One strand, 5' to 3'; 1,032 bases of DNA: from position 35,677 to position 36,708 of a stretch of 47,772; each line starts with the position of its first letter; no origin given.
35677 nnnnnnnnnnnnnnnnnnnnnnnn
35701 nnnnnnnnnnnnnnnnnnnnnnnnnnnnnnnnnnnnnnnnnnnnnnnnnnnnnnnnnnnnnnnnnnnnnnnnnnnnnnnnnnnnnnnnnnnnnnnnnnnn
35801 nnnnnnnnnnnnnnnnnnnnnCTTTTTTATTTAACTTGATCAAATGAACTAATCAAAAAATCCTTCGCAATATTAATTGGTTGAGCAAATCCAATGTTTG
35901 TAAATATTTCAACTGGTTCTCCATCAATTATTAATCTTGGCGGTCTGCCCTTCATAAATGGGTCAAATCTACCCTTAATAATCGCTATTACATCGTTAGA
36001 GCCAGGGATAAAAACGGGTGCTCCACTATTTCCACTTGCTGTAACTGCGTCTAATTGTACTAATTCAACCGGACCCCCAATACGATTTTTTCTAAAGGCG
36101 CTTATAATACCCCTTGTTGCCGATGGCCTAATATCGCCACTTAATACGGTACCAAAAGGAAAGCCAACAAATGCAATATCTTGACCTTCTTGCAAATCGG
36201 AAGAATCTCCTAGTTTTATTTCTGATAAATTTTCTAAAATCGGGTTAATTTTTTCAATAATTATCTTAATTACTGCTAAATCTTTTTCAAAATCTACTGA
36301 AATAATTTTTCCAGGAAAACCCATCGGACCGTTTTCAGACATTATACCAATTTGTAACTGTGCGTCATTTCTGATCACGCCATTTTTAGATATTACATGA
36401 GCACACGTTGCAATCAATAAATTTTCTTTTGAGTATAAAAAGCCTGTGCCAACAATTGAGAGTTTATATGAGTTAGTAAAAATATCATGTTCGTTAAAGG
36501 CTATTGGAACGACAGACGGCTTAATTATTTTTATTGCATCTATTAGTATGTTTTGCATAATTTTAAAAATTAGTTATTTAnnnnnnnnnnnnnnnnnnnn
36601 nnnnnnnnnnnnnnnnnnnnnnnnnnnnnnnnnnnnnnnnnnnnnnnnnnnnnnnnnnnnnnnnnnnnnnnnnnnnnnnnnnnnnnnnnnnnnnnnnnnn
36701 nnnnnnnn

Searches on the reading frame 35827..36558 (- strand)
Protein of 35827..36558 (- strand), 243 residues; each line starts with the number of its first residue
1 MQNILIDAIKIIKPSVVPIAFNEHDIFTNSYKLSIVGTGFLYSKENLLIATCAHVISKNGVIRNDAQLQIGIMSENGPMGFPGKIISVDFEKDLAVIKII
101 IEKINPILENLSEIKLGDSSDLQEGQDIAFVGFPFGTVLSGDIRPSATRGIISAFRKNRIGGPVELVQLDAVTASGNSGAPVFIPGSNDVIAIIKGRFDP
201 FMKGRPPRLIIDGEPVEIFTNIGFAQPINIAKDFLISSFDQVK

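Call 3: search_protein_families(library=pfam, proteins=[window:35827-36558:-], max_evalue=0.01)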
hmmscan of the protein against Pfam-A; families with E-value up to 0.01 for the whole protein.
window:35827-36558:- (243 aa): 1 family
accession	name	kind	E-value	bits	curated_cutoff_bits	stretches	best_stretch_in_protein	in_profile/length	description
PF13365.12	Trypsin_2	-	1.6e-19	71.5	27.6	1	37-193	1-144/144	Trypsin-like peptidase domain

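Call 4: search_protein_families(library=padloc, proteins=[window:35827-36558:-], max_evalue=0.01)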
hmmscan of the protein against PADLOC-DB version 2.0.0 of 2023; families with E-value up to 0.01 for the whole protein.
window:35827-36558:- (243 aa): 5 families
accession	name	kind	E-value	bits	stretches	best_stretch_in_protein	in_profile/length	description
PDLC02960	RT-Protease_XI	-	1e-12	45.8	1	29-195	348-484/506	single gene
PDLC02959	RT-Protease_XI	-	1.6e-12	45.1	1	32-195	347-487/510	single gene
PDLC03855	LmuA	-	5.4e-10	37.1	1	26-193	7-167/425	-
PDLC04593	PDC-M35A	-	2.9e-09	35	1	30-203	16-187/216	-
PDLC05022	PDC-S45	-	2.9e-05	21.1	1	119-185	145-210/293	-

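Call 8: search_protein_families(library=ncbifam, proteins=[window:35827-36558:-], max_evalue=0.01)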
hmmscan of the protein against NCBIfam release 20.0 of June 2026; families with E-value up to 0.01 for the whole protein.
window:35827-36558:- (243 aa): 10 families
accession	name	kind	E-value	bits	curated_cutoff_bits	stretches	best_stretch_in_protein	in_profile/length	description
TIGR02037.1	degP_htrA_DO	subfamily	4.3e-18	65.5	416.2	1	29-183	54-188/434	Do family serine endopeptidase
NF047968.1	SerProtHtrA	equivalog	9.7e-13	48.2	470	1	13-183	63-220/357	serine protease HtrA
NF041521.1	HhoA_HhoB_HtrA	equivalog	4.8e-11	42.5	450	1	35-183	57-187/335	HhoA/HhoB/HtrA family serine endopeptidase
NF040960.1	MamE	equivalog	3.5e-10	39.1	800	1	54-196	134-266/659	magnetosome formation protease MamE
NF050055.1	SerProtHtrAMycob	equivalog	7.4e-10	38.3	800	1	32-193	224-376/502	serine protease HtrA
NF053637.1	SerProtHtrAspr2045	equivalog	2.7e-09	36.4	650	1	22-193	89-250/394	serine protease HtrA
NF007526.1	PRK10139.1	equivalog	1.7e-08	33.6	756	1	50-181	100-218/456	serine endoprotease DegQ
NF008189.1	PRK10942.1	equivalog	2.7e-08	32.7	720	1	50-181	122-240/477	serine endoprotease DegP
NF033740.0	MarP_fam_protase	equivalog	4.7e-06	25.9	250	1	34-183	210-341/390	MarP family serine protease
NF040961.1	MamO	equivalog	0.0005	18.5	800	1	25-133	88-183/648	magnetosome protein MamO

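Call 42: find_homologous_proteins(query=window:35827-36558:-, max_evalue=0.00001)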
Query window:35827-36558:- (243 aa): 42 proteins with E <= 0.00001 among 864 candidates.
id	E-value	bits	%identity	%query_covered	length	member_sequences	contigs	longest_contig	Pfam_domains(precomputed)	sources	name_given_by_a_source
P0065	2.3e-151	520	100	100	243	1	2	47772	PF13365.13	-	-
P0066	1.8e-92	327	64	97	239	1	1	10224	PF13365.13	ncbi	-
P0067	1.1e-91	325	63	98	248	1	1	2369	PF13365.13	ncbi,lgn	-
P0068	7.7e-89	316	58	97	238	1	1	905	PF13365.13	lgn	-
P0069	2.5e-85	304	58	97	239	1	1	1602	PF13365.13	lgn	-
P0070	5.5e-52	195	47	98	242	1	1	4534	PF13365.13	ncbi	-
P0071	7.5e-52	194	48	96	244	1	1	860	PF13365.13,PF00089.33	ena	-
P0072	3.0e-50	189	45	98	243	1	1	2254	PF13365.13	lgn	-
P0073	1.3e-49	187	46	98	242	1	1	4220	PF13365.13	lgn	-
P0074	2.3e-49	186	45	95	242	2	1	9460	PF13365.13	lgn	-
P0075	2.7e-49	186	45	95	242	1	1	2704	PF13365.13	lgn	-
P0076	1.8e-48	183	47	97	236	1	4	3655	PF13365.13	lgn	-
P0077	1.3e-46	177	41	98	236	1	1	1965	PF13365.13,PF00089.33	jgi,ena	-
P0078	2.1e-46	177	45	95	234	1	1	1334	PF13365.13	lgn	-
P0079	3.2e-46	176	42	95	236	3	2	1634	PF13365.13,PF00089.33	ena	-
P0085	3.0e-39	153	40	97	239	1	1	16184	PF13365.13,PF00089.33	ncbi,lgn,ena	-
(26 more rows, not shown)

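Call 43: find_encoding_contigs(protein=P0066, flank=6000, max_places=2)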
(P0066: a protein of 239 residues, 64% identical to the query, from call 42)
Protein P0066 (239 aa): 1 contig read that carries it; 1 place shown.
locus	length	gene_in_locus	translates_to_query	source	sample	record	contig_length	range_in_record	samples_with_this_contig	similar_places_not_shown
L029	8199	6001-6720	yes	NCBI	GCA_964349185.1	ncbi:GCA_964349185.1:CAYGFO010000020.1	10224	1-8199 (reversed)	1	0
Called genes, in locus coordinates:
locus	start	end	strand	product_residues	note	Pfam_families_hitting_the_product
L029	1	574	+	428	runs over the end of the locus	PF24161:CCDC39 (weak), PF13406:SLT_2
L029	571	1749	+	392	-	-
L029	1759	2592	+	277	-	-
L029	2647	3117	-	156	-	-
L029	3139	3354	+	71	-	-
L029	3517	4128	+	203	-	PF01726:LexA_DNA_bind (weak), PF00717:Peptidase_S24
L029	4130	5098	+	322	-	-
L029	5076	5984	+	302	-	PF01555:N6_N4_Mtase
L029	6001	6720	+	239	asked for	PF13365:Trypsin_2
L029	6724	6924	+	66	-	-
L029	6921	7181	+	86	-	-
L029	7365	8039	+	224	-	-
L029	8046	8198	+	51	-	?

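Call 44: find_encoding_contigs(protein=P0074, flank=6000, max_places=2)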
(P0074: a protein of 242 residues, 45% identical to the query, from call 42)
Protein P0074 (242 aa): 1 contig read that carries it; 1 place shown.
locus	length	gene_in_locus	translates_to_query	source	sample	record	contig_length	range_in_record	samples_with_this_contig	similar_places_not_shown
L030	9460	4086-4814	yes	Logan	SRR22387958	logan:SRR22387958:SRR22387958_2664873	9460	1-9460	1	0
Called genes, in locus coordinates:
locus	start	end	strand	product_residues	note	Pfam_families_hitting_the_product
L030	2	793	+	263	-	?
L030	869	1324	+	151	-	PF03073:TspO_MBR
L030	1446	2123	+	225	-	PF01726:LexA_DNA_bind, PF00717:Peptidase_S24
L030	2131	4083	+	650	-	PF13588:HSDR_N_2, PF02384:N6_Mtase, PF07669:Eco57I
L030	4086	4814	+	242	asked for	PF13365:Trypsin_2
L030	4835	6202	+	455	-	PF01420:Methylase_S (weak)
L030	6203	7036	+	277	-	PF01930:Cas_Cas4 (faint), PF12705:PDDEXK_1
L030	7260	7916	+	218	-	PF12705:PDDEXK_1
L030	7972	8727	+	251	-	-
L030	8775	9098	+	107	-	PF01022:HTH_5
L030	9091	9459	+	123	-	?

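Call 45: find_encoding_contigs(protein=P0085, flank=6000, max_places=2)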
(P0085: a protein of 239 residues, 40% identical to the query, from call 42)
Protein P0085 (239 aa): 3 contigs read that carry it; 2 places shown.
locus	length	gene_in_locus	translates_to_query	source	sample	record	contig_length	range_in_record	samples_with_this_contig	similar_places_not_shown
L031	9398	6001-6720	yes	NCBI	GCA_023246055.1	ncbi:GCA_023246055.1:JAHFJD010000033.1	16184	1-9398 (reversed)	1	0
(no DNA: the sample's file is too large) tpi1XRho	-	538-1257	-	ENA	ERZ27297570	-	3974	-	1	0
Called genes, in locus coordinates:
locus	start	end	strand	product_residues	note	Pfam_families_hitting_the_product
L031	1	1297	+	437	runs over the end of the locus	PF01794:Ferric_reduct, PF08022:FAD_binding_8 (weak), PF00175:NAD_binding_1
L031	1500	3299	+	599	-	PF00009:GTP_EFTU, PF01926:MMR_HSR1 (weak), PF22042:EF-G_D2, PF03144:GTP_EFTU_D2, PF14492:EFG_III (faint), PF00679:EFG_C, PF21018:BipA_C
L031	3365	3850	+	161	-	-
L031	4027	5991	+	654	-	PF01555:N6_N4_Mtase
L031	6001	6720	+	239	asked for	PF00089:Trypsin, PF13365:Trypsin_2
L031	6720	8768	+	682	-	PF00270:DEAD (weak), PF04851:ResIII, PF18766:SWI2_SNF2 (weak)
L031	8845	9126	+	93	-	PF08722:Tn7_TnsA-like_N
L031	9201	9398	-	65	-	?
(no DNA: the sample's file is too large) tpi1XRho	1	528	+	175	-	?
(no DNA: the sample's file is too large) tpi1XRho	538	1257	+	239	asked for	PF00089:Trypsin, PF13365:Trypsin_2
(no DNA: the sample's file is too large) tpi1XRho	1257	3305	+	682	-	PF00270:DEAD (weak), PF04851:ResIII, PF18766:SWI2_SNF2 (weak)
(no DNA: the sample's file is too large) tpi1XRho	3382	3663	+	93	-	PF08722:Tn7_TnsA-like_N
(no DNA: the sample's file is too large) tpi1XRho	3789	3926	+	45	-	PF21018:BipA_C (weak)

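Call 62: search_protein_families(library=pfam, proteins=[L029:4130-5098:+], max_evalue=0.01)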
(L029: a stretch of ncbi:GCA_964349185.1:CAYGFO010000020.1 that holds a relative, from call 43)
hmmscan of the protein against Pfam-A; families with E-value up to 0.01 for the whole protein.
L029:4130-5098:+ (322 aa): 0 families
